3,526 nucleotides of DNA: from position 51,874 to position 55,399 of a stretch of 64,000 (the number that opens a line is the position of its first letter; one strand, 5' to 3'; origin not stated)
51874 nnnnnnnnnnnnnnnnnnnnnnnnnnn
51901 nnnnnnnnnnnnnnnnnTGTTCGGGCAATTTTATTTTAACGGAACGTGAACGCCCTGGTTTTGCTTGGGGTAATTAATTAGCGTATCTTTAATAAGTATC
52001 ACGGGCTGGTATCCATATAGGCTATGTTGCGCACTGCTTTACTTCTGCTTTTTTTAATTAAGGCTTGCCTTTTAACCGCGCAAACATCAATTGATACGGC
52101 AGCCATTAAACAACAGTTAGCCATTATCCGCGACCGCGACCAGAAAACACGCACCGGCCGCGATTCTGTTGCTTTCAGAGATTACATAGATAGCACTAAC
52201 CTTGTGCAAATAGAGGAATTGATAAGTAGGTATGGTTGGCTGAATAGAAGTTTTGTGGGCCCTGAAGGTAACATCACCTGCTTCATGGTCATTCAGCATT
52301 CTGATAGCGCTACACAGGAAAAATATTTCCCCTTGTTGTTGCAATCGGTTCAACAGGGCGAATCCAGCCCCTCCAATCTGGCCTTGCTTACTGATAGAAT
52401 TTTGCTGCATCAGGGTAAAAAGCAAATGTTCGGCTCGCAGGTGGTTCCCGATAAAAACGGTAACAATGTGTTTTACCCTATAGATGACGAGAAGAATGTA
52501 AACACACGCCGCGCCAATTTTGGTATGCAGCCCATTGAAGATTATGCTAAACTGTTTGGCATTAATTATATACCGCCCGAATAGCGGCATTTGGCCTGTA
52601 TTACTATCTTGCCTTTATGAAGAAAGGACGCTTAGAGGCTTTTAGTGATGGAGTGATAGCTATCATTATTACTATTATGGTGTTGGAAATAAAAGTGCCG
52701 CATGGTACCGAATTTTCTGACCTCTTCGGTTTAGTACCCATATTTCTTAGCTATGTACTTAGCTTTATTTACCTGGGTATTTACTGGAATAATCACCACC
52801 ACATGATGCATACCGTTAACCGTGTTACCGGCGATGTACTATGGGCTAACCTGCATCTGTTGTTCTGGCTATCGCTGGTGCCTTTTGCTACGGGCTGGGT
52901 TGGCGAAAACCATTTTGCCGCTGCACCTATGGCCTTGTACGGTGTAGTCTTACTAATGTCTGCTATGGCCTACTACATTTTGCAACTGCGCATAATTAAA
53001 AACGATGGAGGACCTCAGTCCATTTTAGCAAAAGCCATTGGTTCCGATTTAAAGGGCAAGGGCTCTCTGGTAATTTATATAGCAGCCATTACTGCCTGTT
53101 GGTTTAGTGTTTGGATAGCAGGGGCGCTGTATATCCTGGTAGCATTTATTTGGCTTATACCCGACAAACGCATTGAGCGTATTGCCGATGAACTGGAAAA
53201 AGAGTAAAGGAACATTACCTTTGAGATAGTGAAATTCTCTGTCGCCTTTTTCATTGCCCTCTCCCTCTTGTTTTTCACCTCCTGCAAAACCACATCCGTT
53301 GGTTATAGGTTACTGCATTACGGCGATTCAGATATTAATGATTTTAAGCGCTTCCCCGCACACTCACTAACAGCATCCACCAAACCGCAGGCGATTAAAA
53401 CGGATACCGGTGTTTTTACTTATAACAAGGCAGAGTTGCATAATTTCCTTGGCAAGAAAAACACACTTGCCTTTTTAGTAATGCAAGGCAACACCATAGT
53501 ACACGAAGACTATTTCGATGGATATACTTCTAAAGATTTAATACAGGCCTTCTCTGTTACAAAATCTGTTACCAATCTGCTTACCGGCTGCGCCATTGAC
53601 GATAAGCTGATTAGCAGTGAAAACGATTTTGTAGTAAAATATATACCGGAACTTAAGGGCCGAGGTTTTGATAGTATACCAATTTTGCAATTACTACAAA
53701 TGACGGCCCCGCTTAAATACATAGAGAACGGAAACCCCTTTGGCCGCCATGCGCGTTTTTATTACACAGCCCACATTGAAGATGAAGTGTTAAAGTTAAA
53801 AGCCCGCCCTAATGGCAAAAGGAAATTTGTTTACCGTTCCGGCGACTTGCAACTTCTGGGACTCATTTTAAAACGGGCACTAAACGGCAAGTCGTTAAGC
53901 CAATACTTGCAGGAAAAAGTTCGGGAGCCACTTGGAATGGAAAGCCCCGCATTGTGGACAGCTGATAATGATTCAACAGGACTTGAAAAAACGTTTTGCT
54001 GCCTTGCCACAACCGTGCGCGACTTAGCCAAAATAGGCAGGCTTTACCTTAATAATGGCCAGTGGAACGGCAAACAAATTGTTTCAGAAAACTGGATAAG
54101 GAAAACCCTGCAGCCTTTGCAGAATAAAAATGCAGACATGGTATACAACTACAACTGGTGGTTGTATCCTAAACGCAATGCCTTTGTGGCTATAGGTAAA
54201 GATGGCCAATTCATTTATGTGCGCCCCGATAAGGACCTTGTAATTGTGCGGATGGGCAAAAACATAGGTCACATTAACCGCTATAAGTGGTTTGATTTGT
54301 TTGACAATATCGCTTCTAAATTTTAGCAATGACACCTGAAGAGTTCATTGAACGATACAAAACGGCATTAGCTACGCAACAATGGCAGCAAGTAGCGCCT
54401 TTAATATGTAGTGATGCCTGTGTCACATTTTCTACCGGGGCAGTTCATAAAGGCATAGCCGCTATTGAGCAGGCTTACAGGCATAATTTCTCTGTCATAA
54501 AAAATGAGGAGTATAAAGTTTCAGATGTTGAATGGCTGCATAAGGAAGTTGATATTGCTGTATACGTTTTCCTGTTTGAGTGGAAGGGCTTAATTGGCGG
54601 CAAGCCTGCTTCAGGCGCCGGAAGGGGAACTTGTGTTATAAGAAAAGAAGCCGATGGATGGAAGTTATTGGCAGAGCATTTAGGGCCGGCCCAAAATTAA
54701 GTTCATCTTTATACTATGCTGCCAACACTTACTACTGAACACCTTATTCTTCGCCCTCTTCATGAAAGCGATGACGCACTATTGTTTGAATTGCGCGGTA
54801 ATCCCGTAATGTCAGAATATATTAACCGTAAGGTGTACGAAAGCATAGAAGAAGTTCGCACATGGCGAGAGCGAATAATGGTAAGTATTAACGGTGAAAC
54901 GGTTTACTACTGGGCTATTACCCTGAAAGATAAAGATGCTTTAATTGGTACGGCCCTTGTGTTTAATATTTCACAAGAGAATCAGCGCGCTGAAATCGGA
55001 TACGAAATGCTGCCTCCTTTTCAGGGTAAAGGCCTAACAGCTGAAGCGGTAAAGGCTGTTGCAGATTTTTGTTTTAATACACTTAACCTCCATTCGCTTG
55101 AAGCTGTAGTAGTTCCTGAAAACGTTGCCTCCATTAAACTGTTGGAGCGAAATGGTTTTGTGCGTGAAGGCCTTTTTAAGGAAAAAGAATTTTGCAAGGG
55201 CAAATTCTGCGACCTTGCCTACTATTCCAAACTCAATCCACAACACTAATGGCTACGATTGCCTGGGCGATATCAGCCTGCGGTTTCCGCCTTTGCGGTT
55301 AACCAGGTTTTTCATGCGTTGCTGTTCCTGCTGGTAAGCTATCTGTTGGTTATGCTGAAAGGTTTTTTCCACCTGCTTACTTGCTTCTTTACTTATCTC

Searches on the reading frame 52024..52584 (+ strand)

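Call 63: search_protein_families(library=pfam, proteins=[window:52024-52584:+], max_evalue=0.001)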
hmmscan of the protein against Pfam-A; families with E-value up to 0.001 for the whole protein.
window:52024-52584:+ (186 aa): 1 family
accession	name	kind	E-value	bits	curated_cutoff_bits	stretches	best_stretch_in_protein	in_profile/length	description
PF20329.3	DUF6624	-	1.4e-24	87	27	1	48-179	33-165/173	Family of unknown function (DUF6624)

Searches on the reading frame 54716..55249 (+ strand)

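Call 63: search_protein_families(library=pfam, proteins=[window:54716-55249:+], max_evalue=0.001)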
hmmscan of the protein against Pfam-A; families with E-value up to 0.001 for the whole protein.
window:54716-55249:+ (177 aa): 4 families
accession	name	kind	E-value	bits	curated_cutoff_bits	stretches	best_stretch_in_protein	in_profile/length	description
PF13302.13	Acetyltransf_3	-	3.2e-31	109.3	25.4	1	10-149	2-138/138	Acetyltransferase (GNAT) domain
PF00583.31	Acetyltransf_1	-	3.3e-12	47.1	20.7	1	50-148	24-116/116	Acetyltransferase (GNAT) family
PF13420.13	Acetyltransf_4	-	9.8e-08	32.6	24.3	1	38-166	23-152/155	Acetyltransferase (GNAT) domain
PF13523.12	Acetyltransf_8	-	0.00097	19.2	27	0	49-154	42-143/145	Acetyltransferase (GNAT) domain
